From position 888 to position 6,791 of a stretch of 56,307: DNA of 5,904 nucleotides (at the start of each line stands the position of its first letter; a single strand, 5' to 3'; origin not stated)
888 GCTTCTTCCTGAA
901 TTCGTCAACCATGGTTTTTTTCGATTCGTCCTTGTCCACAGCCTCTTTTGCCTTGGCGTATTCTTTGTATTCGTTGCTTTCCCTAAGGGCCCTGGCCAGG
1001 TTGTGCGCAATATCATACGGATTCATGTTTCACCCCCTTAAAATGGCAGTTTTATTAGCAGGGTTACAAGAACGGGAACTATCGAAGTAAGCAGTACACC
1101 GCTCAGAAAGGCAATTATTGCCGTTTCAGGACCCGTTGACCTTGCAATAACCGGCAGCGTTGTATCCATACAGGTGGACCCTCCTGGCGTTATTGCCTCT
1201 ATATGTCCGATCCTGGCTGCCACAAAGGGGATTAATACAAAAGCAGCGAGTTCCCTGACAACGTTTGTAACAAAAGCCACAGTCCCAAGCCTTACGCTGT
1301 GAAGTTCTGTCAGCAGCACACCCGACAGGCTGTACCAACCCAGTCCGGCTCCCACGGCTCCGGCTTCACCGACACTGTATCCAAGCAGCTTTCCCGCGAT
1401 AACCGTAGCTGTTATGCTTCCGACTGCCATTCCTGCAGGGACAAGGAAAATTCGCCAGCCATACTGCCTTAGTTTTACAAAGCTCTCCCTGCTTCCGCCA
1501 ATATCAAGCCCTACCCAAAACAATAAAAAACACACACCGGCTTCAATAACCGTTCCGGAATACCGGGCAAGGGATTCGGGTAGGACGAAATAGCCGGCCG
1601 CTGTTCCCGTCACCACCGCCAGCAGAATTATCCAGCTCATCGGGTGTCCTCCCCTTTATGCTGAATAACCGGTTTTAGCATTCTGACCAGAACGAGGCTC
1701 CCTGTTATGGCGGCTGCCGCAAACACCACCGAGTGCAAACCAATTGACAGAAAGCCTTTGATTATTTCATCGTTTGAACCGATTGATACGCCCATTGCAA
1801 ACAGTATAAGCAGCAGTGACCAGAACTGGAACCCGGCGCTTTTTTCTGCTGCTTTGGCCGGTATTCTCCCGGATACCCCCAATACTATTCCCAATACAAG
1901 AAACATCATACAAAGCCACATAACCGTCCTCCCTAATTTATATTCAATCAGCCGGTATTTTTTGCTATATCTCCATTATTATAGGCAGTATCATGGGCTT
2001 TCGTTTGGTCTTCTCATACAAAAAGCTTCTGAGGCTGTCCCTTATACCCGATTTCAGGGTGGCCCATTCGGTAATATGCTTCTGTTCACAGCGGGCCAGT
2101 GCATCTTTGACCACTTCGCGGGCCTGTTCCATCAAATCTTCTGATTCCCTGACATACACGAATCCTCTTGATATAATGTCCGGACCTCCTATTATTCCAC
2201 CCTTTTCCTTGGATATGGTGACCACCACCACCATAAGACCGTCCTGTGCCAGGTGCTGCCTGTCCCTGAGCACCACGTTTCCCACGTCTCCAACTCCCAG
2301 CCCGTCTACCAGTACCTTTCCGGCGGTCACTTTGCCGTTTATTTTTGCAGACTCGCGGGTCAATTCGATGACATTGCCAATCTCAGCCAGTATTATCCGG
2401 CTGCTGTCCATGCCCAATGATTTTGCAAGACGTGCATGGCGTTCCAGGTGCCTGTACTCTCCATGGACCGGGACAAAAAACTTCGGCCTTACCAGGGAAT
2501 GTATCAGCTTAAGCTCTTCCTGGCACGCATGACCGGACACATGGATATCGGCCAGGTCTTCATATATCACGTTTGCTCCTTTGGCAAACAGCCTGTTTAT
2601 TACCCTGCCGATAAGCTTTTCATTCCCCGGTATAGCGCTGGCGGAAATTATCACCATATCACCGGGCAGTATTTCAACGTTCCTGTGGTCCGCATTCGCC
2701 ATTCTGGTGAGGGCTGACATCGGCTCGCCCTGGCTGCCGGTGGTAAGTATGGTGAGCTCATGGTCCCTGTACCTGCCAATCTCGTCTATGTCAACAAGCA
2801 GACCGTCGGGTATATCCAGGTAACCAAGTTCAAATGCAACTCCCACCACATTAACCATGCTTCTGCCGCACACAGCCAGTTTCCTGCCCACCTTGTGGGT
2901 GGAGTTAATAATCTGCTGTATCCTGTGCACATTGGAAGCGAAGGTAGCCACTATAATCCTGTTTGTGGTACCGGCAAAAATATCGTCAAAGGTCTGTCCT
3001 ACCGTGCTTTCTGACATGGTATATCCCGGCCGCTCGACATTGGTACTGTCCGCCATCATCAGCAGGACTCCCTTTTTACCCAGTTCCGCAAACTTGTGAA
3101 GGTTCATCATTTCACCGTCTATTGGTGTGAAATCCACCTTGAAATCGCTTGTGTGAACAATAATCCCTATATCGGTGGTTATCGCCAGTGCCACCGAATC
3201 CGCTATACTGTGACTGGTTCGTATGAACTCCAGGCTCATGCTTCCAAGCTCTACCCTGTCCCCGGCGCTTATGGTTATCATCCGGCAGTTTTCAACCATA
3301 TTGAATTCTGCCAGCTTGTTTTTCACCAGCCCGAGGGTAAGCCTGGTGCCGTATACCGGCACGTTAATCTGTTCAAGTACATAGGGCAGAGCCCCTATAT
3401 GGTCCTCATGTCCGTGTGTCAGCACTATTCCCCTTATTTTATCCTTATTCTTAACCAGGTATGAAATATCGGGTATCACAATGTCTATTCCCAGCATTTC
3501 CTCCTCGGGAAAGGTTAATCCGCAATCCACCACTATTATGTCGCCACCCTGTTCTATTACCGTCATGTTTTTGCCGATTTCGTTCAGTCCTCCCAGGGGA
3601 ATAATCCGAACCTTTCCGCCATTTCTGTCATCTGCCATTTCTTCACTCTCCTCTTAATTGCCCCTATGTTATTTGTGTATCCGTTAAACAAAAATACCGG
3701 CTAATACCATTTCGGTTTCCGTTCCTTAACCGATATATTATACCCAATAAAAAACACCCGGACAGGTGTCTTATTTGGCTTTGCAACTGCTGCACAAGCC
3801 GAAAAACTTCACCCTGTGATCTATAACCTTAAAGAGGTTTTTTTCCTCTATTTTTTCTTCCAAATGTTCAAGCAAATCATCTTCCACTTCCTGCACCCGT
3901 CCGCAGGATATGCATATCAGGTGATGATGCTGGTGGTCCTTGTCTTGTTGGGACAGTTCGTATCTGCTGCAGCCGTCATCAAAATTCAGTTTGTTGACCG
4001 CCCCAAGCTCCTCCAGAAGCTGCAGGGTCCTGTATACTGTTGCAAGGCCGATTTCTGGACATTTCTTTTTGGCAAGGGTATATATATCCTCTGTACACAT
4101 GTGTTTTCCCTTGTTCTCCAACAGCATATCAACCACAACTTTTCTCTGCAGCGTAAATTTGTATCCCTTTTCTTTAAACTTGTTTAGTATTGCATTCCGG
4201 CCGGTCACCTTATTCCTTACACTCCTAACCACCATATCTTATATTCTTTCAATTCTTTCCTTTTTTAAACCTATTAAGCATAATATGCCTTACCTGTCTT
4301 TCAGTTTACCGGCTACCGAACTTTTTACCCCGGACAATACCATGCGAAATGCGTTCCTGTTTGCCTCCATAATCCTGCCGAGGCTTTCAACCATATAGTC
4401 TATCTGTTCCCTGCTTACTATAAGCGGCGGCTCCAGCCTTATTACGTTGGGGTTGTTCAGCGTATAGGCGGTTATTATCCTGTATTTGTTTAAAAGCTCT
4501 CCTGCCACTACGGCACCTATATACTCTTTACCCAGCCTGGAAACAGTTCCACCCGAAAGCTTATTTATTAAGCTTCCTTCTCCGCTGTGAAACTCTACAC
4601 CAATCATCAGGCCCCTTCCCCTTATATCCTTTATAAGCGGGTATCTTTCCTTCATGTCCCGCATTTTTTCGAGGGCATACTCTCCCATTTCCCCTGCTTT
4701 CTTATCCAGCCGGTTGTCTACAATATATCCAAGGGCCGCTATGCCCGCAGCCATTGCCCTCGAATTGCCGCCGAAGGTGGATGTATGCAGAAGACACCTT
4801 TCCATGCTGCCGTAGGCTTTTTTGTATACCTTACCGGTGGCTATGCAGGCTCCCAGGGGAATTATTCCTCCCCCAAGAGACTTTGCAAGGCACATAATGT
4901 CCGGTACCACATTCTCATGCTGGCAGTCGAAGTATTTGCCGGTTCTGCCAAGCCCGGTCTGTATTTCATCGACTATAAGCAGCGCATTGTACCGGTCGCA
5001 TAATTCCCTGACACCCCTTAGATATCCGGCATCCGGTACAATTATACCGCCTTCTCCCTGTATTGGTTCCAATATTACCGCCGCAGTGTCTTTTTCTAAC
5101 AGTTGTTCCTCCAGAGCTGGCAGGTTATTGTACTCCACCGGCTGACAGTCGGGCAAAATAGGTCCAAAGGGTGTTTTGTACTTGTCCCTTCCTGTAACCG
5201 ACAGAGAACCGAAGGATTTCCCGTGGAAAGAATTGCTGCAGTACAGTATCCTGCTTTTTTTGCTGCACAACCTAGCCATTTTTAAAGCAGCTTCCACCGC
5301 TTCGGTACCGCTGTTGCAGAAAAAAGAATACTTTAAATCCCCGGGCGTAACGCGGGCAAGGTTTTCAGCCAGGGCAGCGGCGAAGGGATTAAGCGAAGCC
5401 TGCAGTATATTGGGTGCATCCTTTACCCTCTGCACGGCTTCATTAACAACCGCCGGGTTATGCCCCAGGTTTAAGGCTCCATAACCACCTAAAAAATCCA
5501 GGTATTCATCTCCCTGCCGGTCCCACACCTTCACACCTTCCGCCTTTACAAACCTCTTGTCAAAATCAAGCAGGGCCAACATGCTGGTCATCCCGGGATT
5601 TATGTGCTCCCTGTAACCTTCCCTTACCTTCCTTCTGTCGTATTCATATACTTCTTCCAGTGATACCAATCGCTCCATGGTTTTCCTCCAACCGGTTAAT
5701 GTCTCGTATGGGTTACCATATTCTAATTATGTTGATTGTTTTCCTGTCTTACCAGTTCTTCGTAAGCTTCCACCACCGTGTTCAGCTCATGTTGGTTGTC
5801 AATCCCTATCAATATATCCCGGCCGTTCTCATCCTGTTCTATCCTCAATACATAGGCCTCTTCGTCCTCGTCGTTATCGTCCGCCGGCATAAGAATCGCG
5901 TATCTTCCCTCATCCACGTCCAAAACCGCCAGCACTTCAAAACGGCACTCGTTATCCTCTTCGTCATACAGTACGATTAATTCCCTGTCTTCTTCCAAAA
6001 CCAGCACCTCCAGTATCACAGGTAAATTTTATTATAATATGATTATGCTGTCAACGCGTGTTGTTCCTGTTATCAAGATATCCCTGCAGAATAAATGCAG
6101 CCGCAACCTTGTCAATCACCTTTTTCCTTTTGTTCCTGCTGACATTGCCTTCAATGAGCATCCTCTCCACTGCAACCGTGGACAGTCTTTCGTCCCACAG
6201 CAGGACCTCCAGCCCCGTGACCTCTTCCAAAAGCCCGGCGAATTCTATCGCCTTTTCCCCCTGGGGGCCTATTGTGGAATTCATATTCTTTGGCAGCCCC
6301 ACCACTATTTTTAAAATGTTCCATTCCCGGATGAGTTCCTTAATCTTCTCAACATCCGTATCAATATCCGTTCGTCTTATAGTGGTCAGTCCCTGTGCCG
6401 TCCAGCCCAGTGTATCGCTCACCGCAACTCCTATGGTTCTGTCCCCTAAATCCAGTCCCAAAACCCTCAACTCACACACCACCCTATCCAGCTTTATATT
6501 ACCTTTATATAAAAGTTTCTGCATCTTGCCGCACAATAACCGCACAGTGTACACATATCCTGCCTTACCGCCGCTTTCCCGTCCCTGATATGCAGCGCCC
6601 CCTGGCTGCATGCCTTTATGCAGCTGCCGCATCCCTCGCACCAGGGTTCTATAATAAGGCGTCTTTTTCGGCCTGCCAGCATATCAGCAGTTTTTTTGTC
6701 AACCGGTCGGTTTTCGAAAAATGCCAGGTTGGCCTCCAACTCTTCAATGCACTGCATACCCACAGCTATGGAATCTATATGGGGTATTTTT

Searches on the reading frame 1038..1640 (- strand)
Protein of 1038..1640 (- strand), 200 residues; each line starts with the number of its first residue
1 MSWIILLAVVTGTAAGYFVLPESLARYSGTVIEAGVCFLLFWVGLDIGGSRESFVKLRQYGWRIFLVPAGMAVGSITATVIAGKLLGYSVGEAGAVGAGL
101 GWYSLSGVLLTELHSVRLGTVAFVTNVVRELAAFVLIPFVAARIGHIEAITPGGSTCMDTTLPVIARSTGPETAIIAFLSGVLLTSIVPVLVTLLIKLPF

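Call 43: search_protein_families(library=pfam, proteins=[window:1038-1640:-], max_evalue=0.00001)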
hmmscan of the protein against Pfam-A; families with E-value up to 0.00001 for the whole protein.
window:1038-1640:- (200 aa): 1 family
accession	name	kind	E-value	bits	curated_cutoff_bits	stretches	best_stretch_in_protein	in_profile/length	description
PF03956.18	Lys_export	-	1.7e-59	201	23.8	1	7-195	2-189/190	Lysine exporter LysO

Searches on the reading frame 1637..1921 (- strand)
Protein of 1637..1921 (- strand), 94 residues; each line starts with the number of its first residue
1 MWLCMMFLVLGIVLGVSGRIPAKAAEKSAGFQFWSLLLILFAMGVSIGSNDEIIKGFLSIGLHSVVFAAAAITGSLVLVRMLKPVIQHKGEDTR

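Call 43: search_protein_families(library=pfam, proteins=[window:1637-1921:-], max_evalue=0.00001)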
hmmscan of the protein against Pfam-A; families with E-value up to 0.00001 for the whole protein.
window:1637-1921:- (94 aa): 1 family
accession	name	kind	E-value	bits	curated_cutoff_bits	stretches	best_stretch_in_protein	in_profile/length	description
PF03956.18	Lys_export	-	8.2e-09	35.7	23.8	1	6-88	2-82/190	Lysine exporter LysO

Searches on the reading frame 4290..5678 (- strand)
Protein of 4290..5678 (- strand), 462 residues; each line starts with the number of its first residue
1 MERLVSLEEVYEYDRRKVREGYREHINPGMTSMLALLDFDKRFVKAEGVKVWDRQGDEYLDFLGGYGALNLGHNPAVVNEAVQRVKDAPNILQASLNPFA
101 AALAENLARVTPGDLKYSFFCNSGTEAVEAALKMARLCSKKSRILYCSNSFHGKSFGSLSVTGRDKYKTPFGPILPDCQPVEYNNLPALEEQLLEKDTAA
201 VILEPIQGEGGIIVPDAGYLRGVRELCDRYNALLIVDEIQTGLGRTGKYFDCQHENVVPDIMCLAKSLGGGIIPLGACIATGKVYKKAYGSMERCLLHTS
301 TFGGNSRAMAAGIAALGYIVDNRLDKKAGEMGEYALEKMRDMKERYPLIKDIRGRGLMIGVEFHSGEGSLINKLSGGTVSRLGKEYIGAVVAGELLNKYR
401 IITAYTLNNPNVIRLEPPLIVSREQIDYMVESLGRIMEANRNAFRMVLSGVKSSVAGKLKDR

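Call 43: search_protein_families(library=pfam, proteins=[window:4290-5678:-], max_evalue=0.00001)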
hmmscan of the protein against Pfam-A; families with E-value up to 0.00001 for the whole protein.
window:4290-5678:- (462 aa): 1 family
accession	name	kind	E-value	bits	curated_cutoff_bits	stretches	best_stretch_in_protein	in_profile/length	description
PF00202.27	Aminotran_3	-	4.6e-99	332.3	30.5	1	44-436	14-402/403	Aminotransferase class-III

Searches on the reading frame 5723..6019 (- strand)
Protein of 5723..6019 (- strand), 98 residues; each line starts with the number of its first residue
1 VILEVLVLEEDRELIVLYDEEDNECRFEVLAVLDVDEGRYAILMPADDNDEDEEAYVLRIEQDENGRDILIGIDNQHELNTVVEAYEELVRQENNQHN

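Call 43: search_protein_families(library=pfam, proteins=[window:5723-6019:-], max_evalue=0.00001)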
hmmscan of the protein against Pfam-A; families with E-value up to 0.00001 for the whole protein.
window:5723-6019:- (98 aa): 1 family
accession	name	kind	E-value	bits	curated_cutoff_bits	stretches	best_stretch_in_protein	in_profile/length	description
PF06949.16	DUF1292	-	4.4e-16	59.9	24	1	20-90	1-74/75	Protein of unknown function (DUF1292)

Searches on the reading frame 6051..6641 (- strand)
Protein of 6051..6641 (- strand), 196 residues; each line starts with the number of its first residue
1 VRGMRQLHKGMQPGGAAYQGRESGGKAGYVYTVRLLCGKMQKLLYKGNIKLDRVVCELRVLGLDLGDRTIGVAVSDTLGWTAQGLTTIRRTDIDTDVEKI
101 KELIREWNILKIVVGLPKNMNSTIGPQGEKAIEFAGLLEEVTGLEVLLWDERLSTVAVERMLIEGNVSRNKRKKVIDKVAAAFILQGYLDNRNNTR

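Call 43: search_protein_families(library=pfam, proteins=[window:6051-6641:-], max_evalue=0.00001)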
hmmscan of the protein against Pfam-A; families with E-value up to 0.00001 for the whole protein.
window:6051-6641:- (196 aa): 1 family
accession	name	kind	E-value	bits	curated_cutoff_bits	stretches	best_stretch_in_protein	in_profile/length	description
PF03652.20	RuvX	-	3.1e-46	157.5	29.2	1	59-190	2-133/134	Holliday junction resolvase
